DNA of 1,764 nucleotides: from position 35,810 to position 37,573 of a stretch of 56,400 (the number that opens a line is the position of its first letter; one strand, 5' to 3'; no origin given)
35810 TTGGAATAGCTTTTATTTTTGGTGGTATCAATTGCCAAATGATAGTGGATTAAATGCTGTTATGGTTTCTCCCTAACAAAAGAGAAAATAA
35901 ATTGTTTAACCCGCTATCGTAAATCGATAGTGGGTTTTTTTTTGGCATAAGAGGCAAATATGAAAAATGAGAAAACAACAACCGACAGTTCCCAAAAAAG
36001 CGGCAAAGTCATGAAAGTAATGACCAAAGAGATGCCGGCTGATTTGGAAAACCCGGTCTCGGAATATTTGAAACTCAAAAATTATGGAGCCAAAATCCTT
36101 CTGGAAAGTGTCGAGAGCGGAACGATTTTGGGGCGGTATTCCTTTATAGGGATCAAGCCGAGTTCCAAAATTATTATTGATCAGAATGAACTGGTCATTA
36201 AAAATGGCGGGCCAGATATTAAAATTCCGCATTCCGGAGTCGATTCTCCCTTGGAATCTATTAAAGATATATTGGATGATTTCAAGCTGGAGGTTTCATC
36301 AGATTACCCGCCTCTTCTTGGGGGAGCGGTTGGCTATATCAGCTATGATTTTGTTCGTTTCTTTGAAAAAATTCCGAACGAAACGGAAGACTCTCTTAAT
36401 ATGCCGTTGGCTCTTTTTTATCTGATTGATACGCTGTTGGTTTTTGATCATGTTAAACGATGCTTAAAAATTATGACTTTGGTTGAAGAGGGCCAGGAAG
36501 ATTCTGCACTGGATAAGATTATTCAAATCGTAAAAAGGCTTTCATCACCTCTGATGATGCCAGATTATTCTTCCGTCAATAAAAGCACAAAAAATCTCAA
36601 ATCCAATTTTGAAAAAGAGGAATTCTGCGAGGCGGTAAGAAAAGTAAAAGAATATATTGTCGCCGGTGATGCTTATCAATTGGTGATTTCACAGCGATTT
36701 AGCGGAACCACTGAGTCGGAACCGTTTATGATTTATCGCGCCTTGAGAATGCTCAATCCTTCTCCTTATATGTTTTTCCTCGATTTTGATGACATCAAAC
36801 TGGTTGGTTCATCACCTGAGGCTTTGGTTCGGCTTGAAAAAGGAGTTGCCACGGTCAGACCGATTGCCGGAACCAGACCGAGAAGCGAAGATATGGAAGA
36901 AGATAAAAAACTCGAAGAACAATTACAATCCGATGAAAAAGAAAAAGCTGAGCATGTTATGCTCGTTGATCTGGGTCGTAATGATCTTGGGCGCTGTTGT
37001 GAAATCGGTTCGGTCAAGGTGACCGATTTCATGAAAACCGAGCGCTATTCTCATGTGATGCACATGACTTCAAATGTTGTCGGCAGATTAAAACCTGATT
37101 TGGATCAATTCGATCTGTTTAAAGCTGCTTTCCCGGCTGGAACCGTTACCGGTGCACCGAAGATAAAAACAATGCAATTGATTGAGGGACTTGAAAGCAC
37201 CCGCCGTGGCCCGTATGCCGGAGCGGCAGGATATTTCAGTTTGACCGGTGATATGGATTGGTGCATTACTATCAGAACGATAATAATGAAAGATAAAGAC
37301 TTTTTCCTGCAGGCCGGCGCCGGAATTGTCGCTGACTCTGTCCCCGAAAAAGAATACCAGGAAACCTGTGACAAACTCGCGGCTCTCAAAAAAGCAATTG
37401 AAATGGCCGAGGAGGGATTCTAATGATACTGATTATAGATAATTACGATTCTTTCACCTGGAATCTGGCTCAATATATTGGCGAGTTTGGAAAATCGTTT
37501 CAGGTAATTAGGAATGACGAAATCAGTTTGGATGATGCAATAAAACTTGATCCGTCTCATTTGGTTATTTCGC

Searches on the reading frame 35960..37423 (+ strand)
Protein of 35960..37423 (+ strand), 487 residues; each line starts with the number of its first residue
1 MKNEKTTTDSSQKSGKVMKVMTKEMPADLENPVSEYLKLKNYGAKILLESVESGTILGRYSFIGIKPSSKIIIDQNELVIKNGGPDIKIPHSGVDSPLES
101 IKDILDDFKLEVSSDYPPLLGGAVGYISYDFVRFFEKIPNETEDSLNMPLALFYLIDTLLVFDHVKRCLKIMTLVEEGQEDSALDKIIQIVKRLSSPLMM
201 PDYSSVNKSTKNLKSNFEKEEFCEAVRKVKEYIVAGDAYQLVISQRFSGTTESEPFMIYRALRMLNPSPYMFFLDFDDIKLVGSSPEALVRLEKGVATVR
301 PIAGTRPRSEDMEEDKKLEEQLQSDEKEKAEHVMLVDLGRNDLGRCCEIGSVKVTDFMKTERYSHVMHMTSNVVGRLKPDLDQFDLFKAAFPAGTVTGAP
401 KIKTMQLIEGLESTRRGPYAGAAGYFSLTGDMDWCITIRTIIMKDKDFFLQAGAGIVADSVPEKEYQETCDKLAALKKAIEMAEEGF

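Call 7: search_protein_families(library=ncbifam, proteins=[window:35960-37423:+])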
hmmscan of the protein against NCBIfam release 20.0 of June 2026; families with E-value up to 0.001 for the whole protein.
window:35960-37423:+ (487 aa): 26 families (the best 25 are shown)
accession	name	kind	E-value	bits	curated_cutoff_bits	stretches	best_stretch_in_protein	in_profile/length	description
TIGR00564.1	trpE_most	equivalog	2.6e-165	550.8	517.7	1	28-481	2-455/455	anthranilate synthase component I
NF010086.0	PRK13571.1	equivalog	6e-144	480.3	693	1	14-484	20-501/510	anthranilate synthase component I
TIGR01820.1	TrpE-arch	equivalog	4.8e-140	467.8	512.05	1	32-481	1-449/449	anthranilate synthase component I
NF010087.0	PRK13572.1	equivalog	5.9e-113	377.8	580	1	28-483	7-434/435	anthranilate synthase component I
NF010079.0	PRK13564.1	equivalog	1.3e-109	367.4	471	1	96-484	122-515/521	anthranilate synthase component 1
NF010089.0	PRK13574.1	equivalog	8.6e-109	364.3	527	1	45-481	26-419/421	anthranilate synthase component I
NF004610.0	PRK05940.1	equivalog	1.5e-105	353.7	568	1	106-483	87-462/467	anthranilate synthase component I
TIGR01824.1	PabB-clade2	equivalog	3.7e-105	352.1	408.55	1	121-476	1-355/355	aminodeoxychorismate synthase, component I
NF006563.0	PRK09070.1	equivalog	3.4e-104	349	514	1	46-481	26-445/447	aminodeoxychorismate synthase component I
TIGR00565.1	trpE_proteo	equivalog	3.1e-97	326.6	494.65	1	124-483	130-496/498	anthranilate synthase component I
TIGR00553.1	pabB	equivalog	1.2e-90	304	328.4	1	124-474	2-327/329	aminodeoxychorismate synthase component I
NF010082.0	PRK13567.1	equivalog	1.5e-89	300.9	576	1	19-474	2-461/468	anthranilate synthase component I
NF012009.0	PRK15465.1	equivalog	4e-82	276.1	622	1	45-481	31-452/453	aminodeoxychorismate synthase component 1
NF010081.0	PRK13566.1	equivalog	2.1e-71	241.1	645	1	119-484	156-511/729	anthranilate synthase component I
NF005698.0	PRK07508.1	equivalog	1e-69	235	452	1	204-474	101-373/383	aminodeoxychorismate synthase component I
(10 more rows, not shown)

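Call 11: find_related_loci(query=window:35960-37423:+, collection=genome_contigs, flank=10000)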
Query window:35960-37423:+ (487 aa) in genome_contigs; peptide patterns used: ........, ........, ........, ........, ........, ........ (x = any residue, [..] = any of these).
600 stretches matched a pattern (row limit reached: there are more); 562 encode a relative of the query (tblastn E <= 1e-3); the best 80 are kept; 80 distinct loci.
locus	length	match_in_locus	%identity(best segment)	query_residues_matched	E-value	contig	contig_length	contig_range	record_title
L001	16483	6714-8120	60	18-487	0e+0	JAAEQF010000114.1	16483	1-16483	MAG: FCB group bacterium isolate Gpa_11 GpaG_CONTIG743721, whole genome shotgun sequence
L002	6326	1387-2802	54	21-487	1e-163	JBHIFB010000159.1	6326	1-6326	MAG: Candidatus Glassbacteria bacterium isolate b2.sp1_bin.52 NODE_4969_length_6326_cov_5.467708, whole genome shotgun s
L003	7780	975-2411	50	13-487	3e-148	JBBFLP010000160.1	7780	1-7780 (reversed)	MAG: Armatimonadota bacterium isolate Uz-U4-28 NODE_5252_length_7780_cov_8.135793, whole genome shotgun sequence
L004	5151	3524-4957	51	13-483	2e-145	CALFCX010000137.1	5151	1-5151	MAG TPA_asm: uncultured bacterium isolate SRR3330206_bin.81_CONCOCT_v1.1_MAG genome assembly, contig: ERZ724085.10776, w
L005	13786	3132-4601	49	24-487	2e-143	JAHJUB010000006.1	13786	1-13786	MAG: Candidatus Omnitrophota bacterium isolate OS_PC_MetaG.mb.78 OS_PC_MetaG.mb.78_k141_39688, whole genome shotgun sequ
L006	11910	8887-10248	50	23-480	7e-143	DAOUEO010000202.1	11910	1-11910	MAG TPA_asm: Dehalococcoidia bacterium isolate N6_292 k139_813602, whole genome shotgun sequence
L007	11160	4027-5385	48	23-486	8e-143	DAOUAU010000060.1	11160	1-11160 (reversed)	MAG TPA_asm: Dehalococcoidales bacterium isolate H66_684 k113_465768, whole genome shotgun sequence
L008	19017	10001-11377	50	23-483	9e-143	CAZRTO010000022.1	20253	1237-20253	MAG TPA_asm: uncultured bacterium isolate binchicken_co27_245 genome assembly, contig: NODE_4684_length_20253_cov_6.8288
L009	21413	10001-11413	47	9-483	1e-141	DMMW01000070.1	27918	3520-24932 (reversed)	MAG TPA_asm: Elusimicrobia bacterium isolate UBA9627 contig_1221, whole genome shotgun sequence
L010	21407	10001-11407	48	23-487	4e-141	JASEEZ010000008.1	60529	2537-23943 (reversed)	MAG: Actinomycetota bacterium isolate Yes46-11 NODE_8_length_60529_cov_15.539538, whole genome shotgun sequence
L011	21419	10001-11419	48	21-486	3e-141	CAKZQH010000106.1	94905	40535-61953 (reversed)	MAG TPA_asm: uncultured Nitrospiraceae bacterium isolate SRR5214706_bin.113_CONCOCT_v1.1_MAG genome assembly, contig: ER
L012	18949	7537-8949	50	21-487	3e-141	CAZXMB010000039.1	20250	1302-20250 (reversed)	MAG TPA_asm: uncultured Syntrophaceae bacterium isolate SRP098346_co1_431 genome assembly, contig: NODE_2526_length_2025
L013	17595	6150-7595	49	13-483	8e-141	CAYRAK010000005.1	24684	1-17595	MAG TPA_asm: uncultured Clostridia bacterium isolate binchicken_co6_534 genome assembly, contig: NODE_1802_length_24684_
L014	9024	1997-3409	49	13-484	2e-140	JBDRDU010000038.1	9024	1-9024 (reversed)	MAG: bacterium isolate MEGAHIT-group-1.272 k141_10842547, whole genome shotgun sequence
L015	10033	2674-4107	48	23-486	1e-140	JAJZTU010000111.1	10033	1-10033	MAG: Bacillota bacterium isolate SKS3.bin89 NODE_11239_length_10033_cov_2.589239, whole genome shotgun sequence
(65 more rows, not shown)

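Call 13: find_related_loci(query=window:35960-37423:+, collection=metagenome_contigs, flank=10000)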
Query window:35960-37423:+ (487 aa) in metagenome_contigs; peptide patterns used: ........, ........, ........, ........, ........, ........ (x = any residue, [..] = any of these).
600 stretches matched a pattern (row limit reached: there are more); 549 encode a relative of the query (tblastn E <= 1e-3); the best 80 are kept; 80 distinct loci.
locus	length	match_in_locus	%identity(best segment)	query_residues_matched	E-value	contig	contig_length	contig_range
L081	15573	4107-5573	53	7-487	1e-170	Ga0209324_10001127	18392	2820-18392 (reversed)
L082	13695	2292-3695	53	23-486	1e-160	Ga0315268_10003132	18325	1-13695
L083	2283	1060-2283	59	21-428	4e-167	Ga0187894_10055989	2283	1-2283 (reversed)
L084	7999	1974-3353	51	21-483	4e-150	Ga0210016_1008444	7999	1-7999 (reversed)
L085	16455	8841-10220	51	21-483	4e-150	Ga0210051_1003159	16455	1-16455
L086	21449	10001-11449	50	11-487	1e-149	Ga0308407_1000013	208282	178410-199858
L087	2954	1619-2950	52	7-442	3e-157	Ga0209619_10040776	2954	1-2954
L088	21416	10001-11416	51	13-485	8e-148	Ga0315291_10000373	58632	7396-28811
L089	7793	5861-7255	50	23-485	1e-145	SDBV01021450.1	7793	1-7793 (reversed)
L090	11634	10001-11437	49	13-487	5e-145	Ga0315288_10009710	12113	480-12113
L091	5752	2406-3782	50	23-483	2e-144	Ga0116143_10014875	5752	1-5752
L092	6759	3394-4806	49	13-484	9e-144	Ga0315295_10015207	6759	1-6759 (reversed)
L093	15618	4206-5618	50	13-484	2e-143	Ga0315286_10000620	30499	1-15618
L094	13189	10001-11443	49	13-480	3e-143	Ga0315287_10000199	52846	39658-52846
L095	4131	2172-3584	50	21-487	6e-147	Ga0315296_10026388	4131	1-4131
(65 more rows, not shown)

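Call 30: find_homologous_proteins(query=window:35960-37423:+, max_evalue=1e-100)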
Query window:35960-37423:+ (487 aa): 7191 proteins with E <= 1e-100 among 8000 candidates; the best 120 are listed.
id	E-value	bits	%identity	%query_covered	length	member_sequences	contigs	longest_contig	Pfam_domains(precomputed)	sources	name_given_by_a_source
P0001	0.0e+0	1083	100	100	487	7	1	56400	PF04715.20,PF00425.25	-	-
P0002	5.3e-280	947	87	100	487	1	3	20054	PF04715.20,PF00425.25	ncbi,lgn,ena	-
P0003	2.5e-278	941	86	100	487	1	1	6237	PF04715.20,PF00425.25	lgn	-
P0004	9.2e-278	939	86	100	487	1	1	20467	PF04715.20,PF00425.25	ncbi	-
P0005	1.1e-276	936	85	100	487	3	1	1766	PF04715.20,PF00425.25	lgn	-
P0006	1.8e-275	932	86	100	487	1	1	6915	PF04715.20,PF00425.25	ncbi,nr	ncbi:MAG: anthranilate synthase component I [candidate division Zixibacteria bacterium]|nr:anthranil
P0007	2.0e-274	928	84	100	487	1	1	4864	PF04715.20,PF00425.25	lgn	-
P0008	2.1e-272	922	84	100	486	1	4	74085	PF04715.20,PF00425.25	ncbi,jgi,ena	-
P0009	3.8e-272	921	84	100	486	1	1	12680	PF04715.20,PF00425.25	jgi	-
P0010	9.4e-272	920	84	100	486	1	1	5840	PF04715.20,PF00425.25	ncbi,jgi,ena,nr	ncbi:MAG TPA: anthranilate synthase component I [candidate division Zixibacteria bacterium]|nr:anthr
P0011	4.4e-219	746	68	100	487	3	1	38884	PF04715.20,PF00425.25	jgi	jgi:anthranilate synthase component 1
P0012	1.0e-218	745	69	100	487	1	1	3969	PF04715.20,PF00425.25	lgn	-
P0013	5.3e-214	729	67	100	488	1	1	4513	PF04715.20,PF00425.25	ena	-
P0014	1.3e-212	725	67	100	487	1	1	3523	PF04715.20,PF00425.25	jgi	jgi:anthranilate synthase component I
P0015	4.6e-212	723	66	100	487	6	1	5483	PF04715.20,PF00425.25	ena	-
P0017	2.3e-208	711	67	97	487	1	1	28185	PF04715.20,PF00425.25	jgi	-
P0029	7.7e-202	689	64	98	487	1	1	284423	PF04715.20,PF00425.25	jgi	jgi:anthranilate synthase component 1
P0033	4.2e-200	683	63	100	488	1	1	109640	PF04715.20,PF00425.25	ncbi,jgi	jgi:anthranilate synthase component 1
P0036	1.2e-199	682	62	100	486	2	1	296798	PF04715.20,PF00425.25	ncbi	-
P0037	2.9e-199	681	65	97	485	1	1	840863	PF04715.20,PF00425.25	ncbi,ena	-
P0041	9.3e-198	676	63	97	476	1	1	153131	PF04715.20,PF00425.25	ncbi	ncbi:MAG: anthranilate synthase component I [Candidatus Zixiibacteriota bacterium]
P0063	1.2e-186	639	61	97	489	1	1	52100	PF04715.20,PF00425.25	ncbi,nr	ncbi:anthranilate synthase component I [candidate division GN15 bacterium]|nr:anthranilate synthase 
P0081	8.5e-170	584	58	97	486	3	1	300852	PF04715.20,PF00425.25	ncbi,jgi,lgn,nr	ncbi:MAG: anthranilate synthase component I [candidate division Zixibacteria bacterium]|jgi:anthrani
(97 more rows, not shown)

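Call 31: find_encoding_contigs(protein=P0002, flank=10000, max_places=2)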
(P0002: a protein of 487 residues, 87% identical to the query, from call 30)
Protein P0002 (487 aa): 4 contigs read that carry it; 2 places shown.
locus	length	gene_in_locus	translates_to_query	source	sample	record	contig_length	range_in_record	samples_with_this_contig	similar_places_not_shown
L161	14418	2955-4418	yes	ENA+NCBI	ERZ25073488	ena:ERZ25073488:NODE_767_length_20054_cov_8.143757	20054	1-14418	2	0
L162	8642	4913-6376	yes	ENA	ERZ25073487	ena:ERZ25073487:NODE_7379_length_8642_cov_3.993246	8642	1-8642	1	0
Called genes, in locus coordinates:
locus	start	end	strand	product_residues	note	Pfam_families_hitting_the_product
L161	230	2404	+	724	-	PF00912:Transgly, PF00905:Transpeptidase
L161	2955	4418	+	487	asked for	PF04715:, PF00425:Chorismate_bind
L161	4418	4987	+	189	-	PF00117:GATase, PF07722:Peptidase_C26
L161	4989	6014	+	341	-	PF02885:Glycos_trans_3N, PF00591:Glycos_transf_3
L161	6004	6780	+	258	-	PF00218:IGPS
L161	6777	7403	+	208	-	PF00697:PRAI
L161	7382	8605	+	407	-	PF00291:PALP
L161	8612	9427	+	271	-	PF00290:Trp_syntA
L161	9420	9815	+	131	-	PF07736:CM_1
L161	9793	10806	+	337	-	PF18152:DAHP_snth_FXD, PF00793:DAHP_synth_1, PF03102:NeuB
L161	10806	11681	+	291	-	PF02826:2-Hacid_dh_C (faint), PF03446:NAD_binding_2 (weak), PF03807:F420_oxidored (weak), PF02153:PDH_N, PF20463:PDH_C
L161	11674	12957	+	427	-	PF00275:EPSP_synthase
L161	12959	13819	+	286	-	PF08501:Shikimate_dh_N, PF01488:Shikimate_DH, PF18317:SDH_C (weak)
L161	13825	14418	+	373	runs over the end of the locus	PF01264:Chorismate_synt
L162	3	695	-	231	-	?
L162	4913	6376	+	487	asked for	PF04715:, PF00425:Chorismate_bind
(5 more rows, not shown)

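Call 32: find_encoding_contigs(protein=P0008, flank=10000, max_places=2)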
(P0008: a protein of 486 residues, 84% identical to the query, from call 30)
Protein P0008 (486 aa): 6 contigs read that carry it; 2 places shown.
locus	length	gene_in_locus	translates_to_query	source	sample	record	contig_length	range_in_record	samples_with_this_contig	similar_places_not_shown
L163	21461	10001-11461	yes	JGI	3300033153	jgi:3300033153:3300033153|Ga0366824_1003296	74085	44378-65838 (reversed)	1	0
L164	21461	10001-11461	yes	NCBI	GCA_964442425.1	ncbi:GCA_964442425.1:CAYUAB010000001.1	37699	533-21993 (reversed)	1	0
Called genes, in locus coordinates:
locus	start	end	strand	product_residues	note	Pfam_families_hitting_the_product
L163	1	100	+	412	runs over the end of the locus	PF01547:SBP_bac_1, PF13416:SBP_bac_8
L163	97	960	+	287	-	PF00528:BPD_transp_1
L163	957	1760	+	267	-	PF00528:BPD_transp_1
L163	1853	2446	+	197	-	PF00691:OmpA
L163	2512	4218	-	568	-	PF13205:Big_5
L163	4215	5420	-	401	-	PF00515:TPR_1 (faint), PF07719:TPR_2 (faint), PF12895:ANAPC3 (faint), PF13414:TPR_11 (faint), PF13424:TPR_12 (faint), PF13429:TPR_15 (faint), PF13431:TPR_17 (faint), PF13432:TPR_16 (faint), +8 more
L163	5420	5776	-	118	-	-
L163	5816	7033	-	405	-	PF00579:tRNA-synt_1b, PF22421:SYY_C-terminal, PF01479:S4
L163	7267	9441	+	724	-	PF00912:Transgly, PF00905:Transpeptidase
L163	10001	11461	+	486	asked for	PF04715:, PF00425:Chorismate_bind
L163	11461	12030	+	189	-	PF00117:GATase, PF07722:Peptidase_C26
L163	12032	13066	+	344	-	PF02885:Glycos_trans_3N, PF00591:Glycos_transf_3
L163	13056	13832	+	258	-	PF00218:IGPS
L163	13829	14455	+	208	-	PF00697:PRAI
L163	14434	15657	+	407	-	PF00291:PALP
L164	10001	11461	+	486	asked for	PF04715:, PF00425:Chorismate_bind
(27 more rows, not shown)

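Call 33: find_encoding_contigs(protein=P0011, flank=10000, max_places=1)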
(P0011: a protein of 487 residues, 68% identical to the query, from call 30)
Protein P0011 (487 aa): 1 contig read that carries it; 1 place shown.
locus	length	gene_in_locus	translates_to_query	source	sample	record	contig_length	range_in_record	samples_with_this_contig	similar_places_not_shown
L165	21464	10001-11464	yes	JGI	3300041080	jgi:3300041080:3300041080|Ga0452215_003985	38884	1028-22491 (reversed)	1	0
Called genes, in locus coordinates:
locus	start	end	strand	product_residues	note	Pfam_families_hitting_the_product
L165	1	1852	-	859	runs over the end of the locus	PF00069:Pkinase, PF01636:APH (faint), PF07714:PK_Tyr_Ser-Thr, PF03109:ABC1, PF13424:TPR_12 (weak), PF14559:TPR_19 (weak), PF00515:TPR_1 (weak), PF13424:TPR_12 (weak), +13 more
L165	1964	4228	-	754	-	PF00069:Pkinase, PF01636:APH (faint), PF07714:PK_Tyr_Ser-Thr, PF03109:ABC1 (weak), PF17667:Pkinase_fungal (weak), PF13181:TPR_8 (faint), PF00515:TPR_1 (faint), PF07719:TPR_2 (faint), +5 more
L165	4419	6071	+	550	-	PF16697:Yop-YscD_cpl, PF00498:FHA, PF01590:GAF, PF13185:GAF_2, PF13492:GAF_3 (weak), PF07228:SpoIIE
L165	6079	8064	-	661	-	PF13522:GATase_6, PF13537:GATase_7, PF12481:DUF3700 (weak), PF00733:Asn_synthase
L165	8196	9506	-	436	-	PF09594:GT87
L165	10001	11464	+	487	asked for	PF04715:, PF00425:Chorismate_bind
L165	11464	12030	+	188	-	PF00117:GATase, PF07722:Peptidase_C26 (weak)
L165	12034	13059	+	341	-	PF02885:Glycos_trans_3N, PF00591:Glycos_transf_3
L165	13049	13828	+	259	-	PF00218:IGPS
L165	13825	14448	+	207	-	PF00697:PRAI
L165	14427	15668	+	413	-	PF00291:PALP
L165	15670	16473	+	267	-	PF00290:Trp_syntA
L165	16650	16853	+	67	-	PF07736:CM_1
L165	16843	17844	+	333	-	PF18152:DAHP_snth_FXD, PF00793:DAHP_synth_1, PF03102:NeuB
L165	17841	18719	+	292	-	PF03807:F420_oxidored (faint), PF02153:PDH_N, PF20463:PDH_C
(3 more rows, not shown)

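Call 34: find_encoding_contigs(protein=P0017, flank=10000, max_places=1)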
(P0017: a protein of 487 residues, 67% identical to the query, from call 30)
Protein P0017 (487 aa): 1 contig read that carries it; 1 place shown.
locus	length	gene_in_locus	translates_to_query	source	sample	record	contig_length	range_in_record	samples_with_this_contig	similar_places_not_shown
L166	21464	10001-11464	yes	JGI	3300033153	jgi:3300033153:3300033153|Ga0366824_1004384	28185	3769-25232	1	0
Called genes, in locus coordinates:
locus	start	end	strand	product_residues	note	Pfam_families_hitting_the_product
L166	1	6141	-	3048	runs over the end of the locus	PF15780:ASH, PF22544:HYDIN_VesB_CFA65-like_Ig, PF22148:Fervidolysin_NPro-like, PF00082:Peptidase_S8, PF15780:ASH, PF15780:ASH, PF15780:ASH, PF22544:HYDIN_VesB_CFA65-like_Ig, +16 more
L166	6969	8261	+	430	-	PF04851:ResIII, PF00270:DEAD, PF00271:Helicase_C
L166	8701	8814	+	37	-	-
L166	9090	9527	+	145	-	-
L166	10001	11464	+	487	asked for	PF04715:, PF00425:Chorismate_bind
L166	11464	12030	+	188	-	PF00117:GATase, PF07722:Peptidase_C26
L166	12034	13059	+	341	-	PF02885:Glycos_trans_3N, PF00591:Glycos_transf_3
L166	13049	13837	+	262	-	PF00218:IGPS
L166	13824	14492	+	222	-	PF00697:PRAI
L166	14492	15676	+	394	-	PF00291:PALP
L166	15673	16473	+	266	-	PF00290:Trp_syntA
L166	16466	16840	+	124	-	PF07736:CM_1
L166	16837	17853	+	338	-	PF18152:DAHP_snth_FXD, PF00793:DAHP_synth_1, PF03102:NeuB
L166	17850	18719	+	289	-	PF03807:F420_oxidored (weak), PF02153:PDH_N, PF20463:PDH_C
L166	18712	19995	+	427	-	PF00275:EPSP_synthase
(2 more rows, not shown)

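Call 35: find_encoding_contigs(protein=P0029, flank=10000, max_places=1)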
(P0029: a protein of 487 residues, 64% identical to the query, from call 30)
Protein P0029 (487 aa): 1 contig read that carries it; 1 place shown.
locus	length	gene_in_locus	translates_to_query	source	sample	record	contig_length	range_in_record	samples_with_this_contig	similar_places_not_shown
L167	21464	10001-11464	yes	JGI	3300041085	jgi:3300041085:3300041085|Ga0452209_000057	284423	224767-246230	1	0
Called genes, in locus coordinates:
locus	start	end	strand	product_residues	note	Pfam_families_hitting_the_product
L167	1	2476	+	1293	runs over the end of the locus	PF05170:AsmA (weak), PF05359:DUF748, PF27051:TamB_N, PF04357:TamB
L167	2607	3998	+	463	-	-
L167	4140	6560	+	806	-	-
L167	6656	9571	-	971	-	PF04389:Peptidase_M28, PF00041:fn3 (weak), PF18962:Por_Secre_tail (weak)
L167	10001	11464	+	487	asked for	PF04715:, PF00425:Chorismate_bind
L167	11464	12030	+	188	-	PF00117:GATase, PF07722:Peptidase_C26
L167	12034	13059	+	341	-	PF02885:Glycos_trans_3N, PF00591:Glycos_transf_3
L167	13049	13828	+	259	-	PF00218:IGPS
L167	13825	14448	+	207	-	PF00697:PRAI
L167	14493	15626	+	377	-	PF00291:PALP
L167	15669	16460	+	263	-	PF00290:Trp_syntA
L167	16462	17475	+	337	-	PF18152:DAHP_snth_FXD, PF00793:DAHP_synth_1, PF03102:NeuB (weak)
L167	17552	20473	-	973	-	PF08126:Propeptide_C25 (faint), PF01364:Peptidase_C25, PF00404:Dockerin_1 (weak)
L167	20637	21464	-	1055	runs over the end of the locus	PF00873:ACR_tran, PF02355:SecD_SecF_C (weak)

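Call 36: find_encoding_contigs(protein=P0033, flank=10000, max_places=1)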
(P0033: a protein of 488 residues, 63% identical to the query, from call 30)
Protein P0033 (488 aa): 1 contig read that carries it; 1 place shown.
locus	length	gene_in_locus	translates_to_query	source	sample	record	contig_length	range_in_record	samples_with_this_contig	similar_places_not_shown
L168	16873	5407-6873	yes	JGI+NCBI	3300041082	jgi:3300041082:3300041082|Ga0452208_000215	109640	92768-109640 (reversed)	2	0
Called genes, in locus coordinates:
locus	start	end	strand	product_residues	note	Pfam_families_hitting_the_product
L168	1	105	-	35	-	?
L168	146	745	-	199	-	PF12917:YfbR-like, PF13023:HD_3, PF01966:HD (weak)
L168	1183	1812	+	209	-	PF03009:GDPD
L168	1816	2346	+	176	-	PF00583:Acetyltransf_1, PF13673:Acetyltransf_10 (weak), PF13508:Acetyltransf_7 (weak)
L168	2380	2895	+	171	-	PF13302:Acetyltransf_3 (weak), PF00583:Acetyltransf_1, PF13673:Acetyltransf_10, PF13508:Acetyltransf_7, PF08445:FR47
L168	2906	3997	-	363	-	PF08100:Dimerisation, PF00891:Methyltransf_2, PF05175:MTS (weak)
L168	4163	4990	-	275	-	PF00881:Nitroreductase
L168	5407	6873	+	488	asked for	PF04715:, PF00425:Chorismate_bind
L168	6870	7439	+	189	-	PF00117:GATase, PF07722:Peptidase_C26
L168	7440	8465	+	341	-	PF02885:Glycos_trans_3N, PF00591:Glycos_transf_3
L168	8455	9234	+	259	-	PF00218:IGPS, PF01729:QRPTase_C (weak)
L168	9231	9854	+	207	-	PF00697:PRAI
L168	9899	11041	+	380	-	PF00291:PALP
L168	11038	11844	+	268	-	PF00290:Trp_syntA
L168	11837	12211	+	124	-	PF07736:CM_1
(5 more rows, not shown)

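Call 37: find_encoding_contigs(protein=P0036, flank=10000, max_places=1)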
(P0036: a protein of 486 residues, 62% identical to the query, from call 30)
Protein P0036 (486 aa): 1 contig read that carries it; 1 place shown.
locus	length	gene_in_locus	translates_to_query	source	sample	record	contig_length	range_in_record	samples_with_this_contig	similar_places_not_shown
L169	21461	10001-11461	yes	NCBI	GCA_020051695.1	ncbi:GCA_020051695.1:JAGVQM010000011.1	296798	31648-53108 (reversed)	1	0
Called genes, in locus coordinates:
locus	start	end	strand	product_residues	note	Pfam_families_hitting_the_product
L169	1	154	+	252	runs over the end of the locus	PF00005:ABC_tran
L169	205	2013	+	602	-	PF08439:Peptidase_M3_N, PF01432:Peptidase_M3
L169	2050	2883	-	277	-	-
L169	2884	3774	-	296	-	PF22751:DUF488-N3a (faint), PF04343:DUF488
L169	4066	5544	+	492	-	PF00749:tRNA-synt_1c, PF19269:Anticodon_2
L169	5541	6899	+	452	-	PF13173:AAA_14 (faint), PF05496:RuvB_N, PF00004:AAA, PF16193:AAA_assoc_2, PF12002:MgsA_C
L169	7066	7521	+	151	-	PF04519:Bactofilin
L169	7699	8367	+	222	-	-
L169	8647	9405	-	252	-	PF00072:Response_reg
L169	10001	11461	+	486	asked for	PF04715:, PF00425:Chorismate_bind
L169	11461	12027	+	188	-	PF00117:GATase, PF07722:Peptidase_C26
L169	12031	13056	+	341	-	PF02885:Glycos_trans_3N, PF00591:Glycos_transf_3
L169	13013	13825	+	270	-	PF00218:IGPS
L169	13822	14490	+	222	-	PF00697:PRAI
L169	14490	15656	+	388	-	PF00291:PALP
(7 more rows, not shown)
